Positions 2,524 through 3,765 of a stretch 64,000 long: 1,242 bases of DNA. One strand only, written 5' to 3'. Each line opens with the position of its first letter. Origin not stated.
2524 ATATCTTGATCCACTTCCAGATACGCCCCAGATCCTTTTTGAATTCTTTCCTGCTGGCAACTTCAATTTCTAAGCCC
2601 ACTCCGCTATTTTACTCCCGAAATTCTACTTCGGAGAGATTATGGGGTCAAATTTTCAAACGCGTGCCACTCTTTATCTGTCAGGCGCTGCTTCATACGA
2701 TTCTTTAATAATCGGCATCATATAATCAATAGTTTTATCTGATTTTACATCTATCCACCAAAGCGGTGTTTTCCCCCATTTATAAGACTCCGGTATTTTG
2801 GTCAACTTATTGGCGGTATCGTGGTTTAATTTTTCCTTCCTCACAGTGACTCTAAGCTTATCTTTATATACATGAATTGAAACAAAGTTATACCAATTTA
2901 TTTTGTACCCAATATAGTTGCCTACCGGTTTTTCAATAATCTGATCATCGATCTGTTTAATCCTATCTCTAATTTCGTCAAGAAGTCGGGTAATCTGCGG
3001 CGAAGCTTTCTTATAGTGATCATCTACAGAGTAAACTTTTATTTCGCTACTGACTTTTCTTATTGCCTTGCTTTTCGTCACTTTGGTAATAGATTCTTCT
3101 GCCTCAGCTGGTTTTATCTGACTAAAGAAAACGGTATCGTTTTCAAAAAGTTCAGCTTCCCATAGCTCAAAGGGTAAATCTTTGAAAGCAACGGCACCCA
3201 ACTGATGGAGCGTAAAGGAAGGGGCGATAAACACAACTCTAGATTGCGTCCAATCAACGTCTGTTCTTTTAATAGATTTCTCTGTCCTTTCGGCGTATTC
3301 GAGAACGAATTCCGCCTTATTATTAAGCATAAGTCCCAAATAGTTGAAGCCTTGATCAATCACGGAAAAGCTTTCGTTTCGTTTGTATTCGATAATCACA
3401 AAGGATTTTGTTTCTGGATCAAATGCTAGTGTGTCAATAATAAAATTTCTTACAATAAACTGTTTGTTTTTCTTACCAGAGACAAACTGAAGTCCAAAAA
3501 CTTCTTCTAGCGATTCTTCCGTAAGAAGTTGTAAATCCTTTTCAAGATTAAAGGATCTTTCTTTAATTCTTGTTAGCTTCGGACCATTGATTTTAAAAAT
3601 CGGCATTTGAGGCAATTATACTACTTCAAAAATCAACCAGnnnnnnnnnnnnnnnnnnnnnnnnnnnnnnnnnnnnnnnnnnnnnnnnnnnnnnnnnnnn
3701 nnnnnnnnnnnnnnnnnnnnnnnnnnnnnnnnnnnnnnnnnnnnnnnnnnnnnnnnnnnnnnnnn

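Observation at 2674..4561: Candidate two-gene defence module next to an R-M pair: PD-(D/E)xK-motif protein plus membrane/coiled-coil/zinc-ribbon protein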

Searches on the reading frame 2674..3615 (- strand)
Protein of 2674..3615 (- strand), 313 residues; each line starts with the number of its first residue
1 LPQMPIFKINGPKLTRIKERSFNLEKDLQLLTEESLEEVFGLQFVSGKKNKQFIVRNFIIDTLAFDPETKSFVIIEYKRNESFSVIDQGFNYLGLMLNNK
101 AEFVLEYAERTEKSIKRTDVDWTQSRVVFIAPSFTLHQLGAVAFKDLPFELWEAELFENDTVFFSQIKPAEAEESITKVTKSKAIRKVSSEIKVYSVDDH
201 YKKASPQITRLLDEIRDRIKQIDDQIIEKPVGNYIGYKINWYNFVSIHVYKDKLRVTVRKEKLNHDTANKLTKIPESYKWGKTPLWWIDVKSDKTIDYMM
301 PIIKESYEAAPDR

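Call 3: search_protein_families(library=pfam, proteins=[window:2674-3615:-], max_evalue=0.1)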
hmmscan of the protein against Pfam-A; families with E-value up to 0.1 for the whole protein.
window:2674-3615:- (313 aa): 1 family
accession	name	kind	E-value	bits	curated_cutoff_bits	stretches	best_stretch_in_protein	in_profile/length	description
PF18899.5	DUF5655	-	6.4e-12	45.9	24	1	197-308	1-107/109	Domain of unknown function (DUF5655)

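Call 4: search_protein_families(library=padloc, proteins=[window:2674-3615:-], max_evalue=0.1)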
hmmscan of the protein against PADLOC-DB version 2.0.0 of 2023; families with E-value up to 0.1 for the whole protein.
window:2674-3615:- (313 aa): 2 families
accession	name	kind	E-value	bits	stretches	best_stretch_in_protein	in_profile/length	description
PDLC04945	PDC-S18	-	1.1e-95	318.5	1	4-307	1-301/302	-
PDLC04946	PDC-S18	-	3.1e-49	165.9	1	1-310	18-323/365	-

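Call 5: search_protein_families(library=ncbifam, proteins=[window:2674-3615:-], max_evalue=0.1)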
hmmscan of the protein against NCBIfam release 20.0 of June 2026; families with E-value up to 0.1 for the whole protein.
window:2674-3615:- (313 aa): 0 families

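Call 7: search_protein_families(library=phrogs, proteins=[window:2674-3615:-], max_evalue=0.1)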
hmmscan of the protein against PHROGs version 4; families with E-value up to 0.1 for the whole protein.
window:2674-3615:- (313 aa): 3 families
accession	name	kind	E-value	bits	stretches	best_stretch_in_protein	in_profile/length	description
phrog_32035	-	unknown function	5.8e-05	23.7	1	213-309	141-235/238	-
phrog_12851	-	unknown function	0.08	14.2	0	223-255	9-42/83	-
phrog_21225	-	DNA, RNA and nucleotide metabolism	0.097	12.4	0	172-231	123-182/574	exonuclease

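Call 8: search_solved_structures(query=window:2674-3615:-, max_evalue=1, show_alignments=2)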
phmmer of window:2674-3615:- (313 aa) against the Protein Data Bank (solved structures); distinct sequences matched with E-value up to 1: 0.

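Call 9: find_homologous_proteins(query=window:2674-3615:-)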
Query window:2674-3615:- (313 aa): 4428 proteins with E <= 0.001 among 5068 candidates; the best 120 are listed.
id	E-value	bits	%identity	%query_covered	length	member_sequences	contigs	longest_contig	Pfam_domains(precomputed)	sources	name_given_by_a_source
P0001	9.8e-178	608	87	99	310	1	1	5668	PF18899.6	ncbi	-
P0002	5.5e-175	599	86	99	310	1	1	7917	PF18899.6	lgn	-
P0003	2.3e-156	538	78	99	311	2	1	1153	PF18899.6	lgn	-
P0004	1.1e-154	532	100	77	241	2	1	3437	PF18899.6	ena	-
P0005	1.0e-144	499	70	99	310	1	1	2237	PF18899.6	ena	-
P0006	1.9e-128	446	64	99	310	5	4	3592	PF18899.6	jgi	-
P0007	2.3e-127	443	62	99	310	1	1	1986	PF18899.6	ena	-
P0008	5.1e-127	441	63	99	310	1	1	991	PF18899.6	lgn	-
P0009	1.2e-126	440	61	99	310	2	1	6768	PF18899.6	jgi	-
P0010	1.2e-126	440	61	99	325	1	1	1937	PF18899.6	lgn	-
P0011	3.5e-126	439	64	99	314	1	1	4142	PF18899.6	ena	-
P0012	9.9e-126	437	62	99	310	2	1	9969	PF18899.6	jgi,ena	-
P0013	2.3e-125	436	61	99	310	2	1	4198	PF18899.6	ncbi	-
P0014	1.9e-124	433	61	99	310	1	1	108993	PF18899.6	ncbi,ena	-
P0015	1.7e-123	430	59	99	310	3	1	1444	PF18899.6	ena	-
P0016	1.9e-122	426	60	99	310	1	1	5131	PF18899.6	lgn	-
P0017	2.1e-122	426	59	99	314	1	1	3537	PF18899.6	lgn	-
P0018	3.2e-122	426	59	99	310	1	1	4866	PF18899.6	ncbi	-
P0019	4.4e-122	425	62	99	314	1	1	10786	PF18899.6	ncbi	-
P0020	1.1e-121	424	59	99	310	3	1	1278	PF18899.6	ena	-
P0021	1.8e-121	423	60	99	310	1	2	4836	PF18899.6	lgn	-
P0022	2.3e-121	423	61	99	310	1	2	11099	PF18899.6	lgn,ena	-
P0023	3.8e-121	422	59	99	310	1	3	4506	PF18899.6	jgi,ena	-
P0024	4.2e-121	422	60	99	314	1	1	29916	PF18899.6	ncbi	-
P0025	4.6e-121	422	60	99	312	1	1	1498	PF18899.6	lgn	-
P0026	5.5e-121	422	61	99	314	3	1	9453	PF18899.6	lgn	-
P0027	1.1e-120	421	60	99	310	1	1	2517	PF18899.6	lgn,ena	-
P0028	1.4e-120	420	61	99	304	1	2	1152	PF18899.6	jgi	jgi:predicted transport protein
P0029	2.2e-120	420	61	99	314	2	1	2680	PF18899.6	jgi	-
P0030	5.1e-120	418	61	99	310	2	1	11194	PF18899.6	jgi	-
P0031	5.8e-120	418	62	99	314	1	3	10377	PF18899.6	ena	-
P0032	5.9e-120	418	59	99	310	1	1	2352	PF18899.6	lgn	-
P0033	7.9e-120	418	58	99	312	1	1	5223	PF18899.6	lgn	-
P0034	1.7e-119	417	59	99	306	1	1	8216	PF18899.6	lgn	-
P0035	1.9e-119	417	61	99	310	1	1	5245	PF18899.6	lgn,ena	-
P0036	2.8e-119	416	61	99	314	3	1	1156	PF18899.6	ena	-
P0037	4.0e-119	415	58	99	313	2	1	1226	PF18899.6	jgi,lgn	-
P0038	4.8e-119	415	61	99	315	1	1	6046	PF18899.6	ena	-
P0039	1.2e-118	414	59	99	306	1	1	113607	PF18899.6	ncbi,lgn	-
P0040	1.3e-118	414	61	99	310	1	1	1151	PF18899.6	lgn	-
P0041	3.5e-118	412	59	99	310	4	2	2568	PF18899.6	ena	-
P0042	1.2e-117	411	57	99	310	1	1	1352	PF18899.6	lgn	-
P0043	1.5e-117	410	59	99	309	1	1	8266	PF18899.6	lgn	-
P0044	2.5e-117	410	58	99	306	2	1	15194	PF18899.6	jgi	-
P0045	4.7e-117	409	58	99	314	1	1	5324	PF18899.6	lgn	-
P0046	4.8e-117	409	58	99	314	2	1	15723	PF18899.6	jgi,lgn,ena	-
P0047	2.2e-116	406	55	99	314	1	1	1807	PF18899.6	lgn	-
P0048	2.3e-116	406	57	99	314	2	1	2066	PF18899.6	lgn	-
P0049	2.6e-116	406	61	99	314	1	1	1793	PF18899.6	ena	-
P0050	4.8e-116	405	57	99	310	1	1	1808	PF18899.6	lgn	-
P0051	4.9e-116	405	58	99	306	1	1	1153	PF18899.6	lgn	-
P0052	1.4e-115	404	57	99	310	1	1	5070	PF18899.6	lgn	-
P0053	2.0e-115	403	59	99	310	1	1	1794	PF18899.6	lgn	-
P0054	2.3e-115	403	60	99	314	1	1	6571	PF18899.6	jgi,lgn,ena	-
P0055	2.3e-115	403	58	99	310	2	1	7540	PF18899.6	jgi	-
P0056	2.5e-115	403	59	99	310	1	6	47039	PF18899.6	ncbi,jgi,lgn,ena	-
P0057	8.3e-115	401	58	99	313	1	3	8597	PF18899.6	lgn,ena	-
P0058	1.3e-114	401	59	99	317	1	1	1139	PF18899.6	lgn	-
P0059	1.9e-114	400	57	99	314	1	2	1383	PF18899.6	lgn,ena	-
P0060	2.4e-114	400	57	100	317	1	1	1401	PF18899.6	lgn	-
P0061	1.8e-113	397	57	99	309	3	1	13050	PF18899.6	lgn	-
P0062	1.9e-113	397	57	99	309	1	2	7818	PF18899.6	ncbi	-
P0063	4.2e-113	396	56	99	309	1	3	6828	PF18899.6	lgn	-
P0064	4.7e-113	396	60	91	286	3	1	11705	PF18899.6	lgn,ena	-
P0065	5.8e-113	395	57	99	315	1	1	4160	PF18899.6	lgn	-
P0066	6.4e-113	395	56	99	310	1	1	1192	PF18899.6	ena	-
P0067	1.0e-112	394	56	99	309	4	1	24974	PF18899.6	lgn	-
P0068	1.4e-112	394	57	99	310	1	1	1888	PF18899.6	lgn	-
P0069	1.7e-111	390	56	99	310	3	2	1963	PF18899.6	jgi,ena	-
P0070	1.9e-111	390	55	99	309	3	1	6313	PF18899.6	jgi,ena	-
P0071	2.6e-111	390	57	99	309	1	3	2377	PF18899.6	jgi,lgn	-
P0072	5.9e-111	389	57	99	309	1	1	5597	PF18899.6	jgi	-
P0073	9.4e-111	388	55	99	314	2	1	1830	PF18899.6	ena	-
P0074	1.0e-110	388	56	99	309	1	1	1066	PF18899.6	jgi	-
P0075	1.2e-110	388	55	99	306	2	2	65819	PF18899.6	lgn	-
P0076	1.3e-110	388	55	99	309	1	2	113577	PF18899.6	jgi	-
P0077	3.2e-110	386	53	99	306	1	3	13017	PF18899.6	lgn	-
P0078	3.9e-110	386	55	99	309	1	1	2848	PF18899.6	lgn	-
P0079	4.3e-110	386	57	99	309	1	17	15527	PF18899.6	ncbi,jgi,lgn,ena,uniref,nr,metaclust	ncbi:hypothetical protein A3A46_03605 [Candidatus Roizmanbacteria bacterium RIFCSPLOWO2_01_FULL_37_1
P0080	1.5e-109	384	54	99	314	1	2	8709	PF18899.6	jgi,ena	jgi:predicted transport protein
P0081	4.9e-109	382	57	99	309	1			PF18899.6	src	-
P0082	9.9e-109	381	54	99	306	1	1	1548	PF18899.6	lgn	-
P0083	5.7e-108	379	56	99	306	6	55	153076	PF18899.6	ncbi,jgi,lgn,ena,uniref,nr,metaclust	ncbi:hypothetical protein A2W45_01680 [Candidatus Curtissbacteria bacterium RIFCSPHIGHO2_12_41_11]|u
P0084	8.3e-108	378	55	99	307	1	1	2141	PF18899.6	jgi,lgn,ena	-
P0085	6.1e-107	375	53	99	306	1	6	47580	PF18899.6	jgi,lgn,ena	-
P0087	4.8e-106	373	54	99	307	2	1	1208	PF18899.6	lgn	-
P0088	6.5e-106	372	54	99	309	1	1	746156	PF18899.6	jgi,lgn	-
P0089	6.8e-106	372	53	99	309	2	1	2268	PF18899.6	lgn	-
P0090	3.7e-105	370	54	99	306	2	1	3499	PF18899.6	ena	-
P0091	5.1e-105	369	53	99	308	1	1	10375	PF18899.6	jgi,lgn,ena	-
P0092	4.3e-104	366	57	100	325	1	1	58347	PF18899.6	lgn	-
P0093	7.7e-104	365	52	99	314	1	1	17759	PF18899.6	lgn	-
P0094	8.1e-104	365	53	98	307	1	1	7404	PF18899.6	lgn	-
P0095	9.7e-104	365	56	99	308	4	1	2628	PF18899.6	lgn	-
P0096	1.4e-103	364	52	99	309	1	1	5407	PF18899.6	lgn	-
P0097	1.8e-103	364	53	99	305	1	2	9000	PF18899.6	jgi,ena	-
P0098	1.5e-100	354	51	97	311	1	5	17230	PF18899.6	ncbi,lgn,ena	-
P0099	6.1e-99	349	52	99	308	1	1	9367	PF18899.6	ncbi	-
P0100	1.3e-98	348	53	99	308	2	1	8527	PF18899.6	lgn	-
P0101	4.6e-95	337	52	99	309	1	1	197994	PF18899.6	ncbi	-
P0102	8.9e-94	332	51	99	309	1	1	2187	PF18899.6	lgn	-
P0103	1.2e-93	332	51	99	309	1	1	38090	PF18899.6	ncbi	-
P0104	1.2e-93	332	51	97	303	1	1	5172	PF18899.6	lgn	-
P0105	3.9e-93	330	50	99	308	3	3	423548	PF18899.6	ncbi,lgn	-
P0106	8.1e-93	329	50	97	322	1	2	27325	PF18899.6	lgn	-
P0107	4.1e-92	327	50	99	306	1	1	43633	PF18899.6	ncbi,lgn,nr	ncbi:MAG: DUF5655 domain-containing protein [Patescibacteria group bacterium]|nr:DUF5655 domain-cont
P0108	1.0e-90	322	48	99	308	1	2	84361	PF18899.6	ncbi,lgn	-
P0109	1.2e-90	322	48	99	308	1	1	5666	PF18899.6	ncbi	-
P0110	2.0e-90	321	48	99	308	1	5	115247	PF18899.6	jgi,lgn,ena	-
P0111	5.8e-90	320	47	99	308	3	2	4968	PF18899.6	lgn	-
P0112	7.9e-90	319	48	99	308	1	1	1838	PF18899.6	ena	-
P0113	1.4e-88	315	47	99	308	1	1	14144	PF18899.6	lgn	-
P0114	2.5e-88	314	53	87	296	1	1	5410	PF18899.6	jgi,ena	-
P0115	3.4e-88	314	48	99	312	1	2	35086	PF18899.6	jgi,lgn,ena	-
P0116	5.3e-88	313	50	99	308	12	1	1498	PF18899.6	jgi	-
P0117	6.7e-88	313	47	99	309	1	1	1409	PF18899.6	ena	-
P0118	6.9e-88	313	51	99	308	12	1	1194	PF18899.6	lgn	-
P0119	2.0e-87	311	49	97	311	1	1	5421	PF18899.6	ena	-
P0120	2.1e-87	311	52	99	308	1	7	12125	PF18899.6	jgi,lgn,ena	-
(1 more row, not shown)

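Call 17: find_encoding_contigs(protein=P0001, flank=8000, max_places=3)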
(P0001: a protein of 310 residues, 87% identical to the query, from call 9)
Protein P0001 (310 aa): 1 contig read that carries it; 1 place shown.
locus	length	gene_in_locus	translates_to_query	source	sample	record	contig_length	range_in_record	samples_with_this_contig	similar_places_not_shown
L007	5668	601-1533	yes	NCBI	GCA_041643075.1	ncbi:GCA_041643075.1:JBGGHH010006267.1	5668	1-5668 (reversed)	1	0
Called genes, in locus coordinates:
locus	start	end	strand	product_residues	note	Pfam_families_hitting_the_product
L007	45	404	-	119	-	-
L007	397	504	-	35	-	-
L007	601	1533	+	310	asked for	PF18899:DUF5655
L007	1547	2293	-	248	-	PF02698:DUF218 (weak)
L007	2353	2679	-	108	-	-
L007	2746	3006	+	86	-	-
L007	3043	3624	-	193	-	-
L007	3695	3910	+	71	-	-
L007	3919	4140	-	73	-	-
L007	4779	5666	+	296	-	?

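Call 18: find_encoding_contigs(protein=P0002, flank=8000, max_places=3)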
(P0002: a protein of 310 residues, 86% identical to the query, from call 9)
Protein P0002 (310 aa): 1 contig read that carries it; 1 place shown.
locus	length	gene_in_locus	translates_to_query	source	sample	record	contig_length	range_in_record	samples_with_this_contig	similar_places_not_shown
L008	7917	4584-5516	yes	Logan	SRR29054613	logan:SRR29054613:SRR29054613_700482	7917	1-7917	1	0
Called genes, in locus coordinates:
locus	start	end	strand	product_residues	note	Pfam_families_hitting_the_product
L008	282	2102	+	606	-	PF20582:UPF0758_N, PF04002:RadC, PF02086:MethyltransfD12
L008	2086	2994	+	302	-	PF02086:MethyltransfD12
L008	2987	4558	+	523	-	PF09491:RE_AlwI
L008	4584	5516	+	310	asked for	PF18899:DUF5655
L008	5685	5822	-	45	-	-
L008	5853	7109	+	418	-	PF00089:Trypsin (weak), PF13365:Trypsin_2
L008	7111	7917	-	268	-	?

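Call 23: search_solved_structures(query=A1, max_evalue=10, show_alignments=3)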
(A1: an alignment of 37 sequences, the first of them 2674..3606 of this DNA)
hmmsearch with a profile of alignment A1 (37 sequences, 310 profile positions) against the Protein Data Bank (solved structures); distinct sequences matched with E-value up to 10: 0.

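Call 25: find_related_loci(query=A1, collection=genome_contigs, flank=8000)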
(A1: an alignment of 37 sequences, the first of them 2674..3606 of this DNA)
Query A1 (310 aa) in genome_contigs; peptide patterns used: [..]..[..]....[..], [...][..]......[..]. (x = any residue, [..] = any of these).
599 stretches matched a pattern (row limit reached: there are more); 557 encode a relative of the query (tblastn E <= 1e-3); the best 80 are kept; 80 distinct loci.
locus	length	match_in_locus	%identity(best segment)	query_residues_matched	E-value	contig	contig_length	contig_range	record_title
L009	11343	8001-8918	58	1-310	3e-126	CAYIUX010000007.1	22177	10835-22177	MAG TPA_asm: uncultured Gammaproteobacteria bacterium isolate ERP119705_co5_62 genome assembly, contig: NODE_2815_length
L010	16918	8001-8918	59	1-310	3e-123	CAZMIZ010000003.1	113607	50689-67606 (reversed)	MAG TPA_asm: uncultured Gammaproteobacteria bacterium isolate binchicken_co338_18 genome assembly, contig: NODE_35_lengt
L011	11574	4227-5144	56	1-310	1e-115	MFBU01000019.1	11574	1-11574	MAG: Candidatus Curtissbacteria bacterium RIFCSPLOWO2_02_41_11 rifcsplowo2_02_sub10_scaffold_727, whole genome shotgun s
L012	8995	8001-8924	52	1-310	4e-106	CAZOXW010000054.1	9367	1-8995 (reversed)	MAG TPA_asm: uncultured Bacteriovorax sp. isolate SRP342105_co2_231 genome assembly, contig: NODE_7975_length_9367_cov_5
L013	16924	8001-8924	50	1-310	9e-100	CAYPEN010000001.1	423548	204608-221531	MAG TPA_asm: uncultured Gammaproteobacteria bacterium isolate SRP263991_co5_217 genome assembly, contig: NODE_12_length_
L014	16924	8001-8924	48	1-310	2e-95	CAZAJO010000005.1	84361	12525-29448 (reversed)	MAG TPA_asm: uncultured Gammaproteobacteria bacterium isolate SRP342105_co1_429 genome assembly, contig: NODE_347_length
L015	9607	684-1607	51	1-310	7e-95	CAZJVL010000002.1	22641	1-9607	MAG TPA_asm: uncultured Candidatus Saccharibacteria bacterium isolate binchicken_co173_194 genome assembly, contig: NODE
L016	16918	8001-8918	46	1-310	3e-86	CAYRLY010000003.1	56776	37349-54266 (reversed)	MAG TPA_asm: uncultured Candidatus Saccharibacteria bacterium isolate SRP263991_co2_422 genome assembly, contig: NODE_36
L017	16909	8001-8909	49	1-305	7e-86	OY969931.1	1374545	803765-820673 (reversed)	MAG: uncultured bacterium isolate MFD02416.bin.c.2 genome assembly, chromosome: 1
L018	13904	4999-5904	47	1-305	1e-84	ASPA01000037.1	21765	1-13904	Atribacteria bacterium SCGC AAA255-G05 A255G5DRAFT_contig_35_0.37_C, whole genome shotgun sequence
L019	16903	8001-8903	47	1-306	8e-84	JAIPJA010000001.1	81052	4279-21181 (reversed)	MAG: Candidatus Paceibacterota bacterium isolate Tobar13m-G48 Tobar13m-C409, whole genome shotgun sequence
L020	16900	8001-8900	48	1-302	1e-83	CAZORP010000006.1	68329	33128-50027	MAG TPA_asm: uncultured Gammaproteobacteria bacterium isolate SRP342105_co3_223 genome assembly, contig: NODE_224_length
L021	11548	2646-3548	48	1-305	4e-83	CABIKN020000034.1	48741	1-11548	Candidatus Roizmanbacteria bacterium isolate CandRoiz1 genome assembly, contig: CANDROIZ_Contig_4, whole genome shotgun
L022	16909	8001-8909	45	1-305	4e-83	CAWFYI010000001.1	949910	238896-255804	MAG: uncultured Candidatus Saccharibacteria bacterium isolate MFD05442.bin.1.25 genome assembly, contig: contig_18630, w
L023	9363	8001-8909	47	1-302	7e-83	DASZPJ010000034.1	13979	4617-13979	MAG TPA_asm: Candidatus Saccharimonadales bacterium isolate SMAG_U5968 k141_111170, whole genome shotgun sequence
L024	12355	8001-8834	52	1-279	2e-82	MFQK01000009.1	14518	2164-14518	MAG: Candidatus Magasanikbacteria bacterium RIFCSPLOWO2_02_FULL_44_11 rifcsplowo2_02_scaffold_14757, whole genome shotgu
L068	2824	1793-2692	43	1-304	9e-76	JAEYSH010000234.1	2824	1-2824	MAG: Methanobacteriota archaeon isolate OH_CBB_89 k127_1155005, whole genome shotgun sequence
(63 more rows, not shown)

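Call 31: predict_structure(alignment_id=A1)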
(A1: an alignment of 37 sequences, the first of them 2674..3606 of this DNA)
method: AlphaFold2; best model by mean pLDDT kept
length: 310 residues; sequences in the alignment: 37
mean_pLDDT: 88.9   pTM: 0.84
mean pLDDT of the five models: 88.9, 88.5, 85.6, 84.9, 82.0
residues with pLDDT >= 90: 172; 70-90: 122; 50-70: 16; < 50: 0
segments of 3 or more residues with pLDDT < 50: none
pLDDT, mean of each block of 10 residues (from residue 1): 81 81 81 91 93 93 92 82 91 96 94 91 92 80 86 82 76 82 87 91 96 96 89 91 95 95 95 75 95 97 92
secondary structure, 60 per line:
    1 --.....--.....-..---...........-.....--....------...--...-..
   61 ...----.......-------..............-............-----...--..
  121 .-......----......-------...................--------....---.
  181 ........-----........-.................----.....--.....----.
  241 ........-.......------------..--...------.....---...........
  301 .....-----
elements in order: E3-7 E10-14 H21-31 H33-37 E40-43 E50-52 E55-57 E59-63 E68-74 H82-95 H97-108 E123-128 H133-138 E146-154 E158-164 H173-176 H180-188 H194-200 H203-219 E224-228 E231-235 E240-248 E250-256 E282-286 H290-305
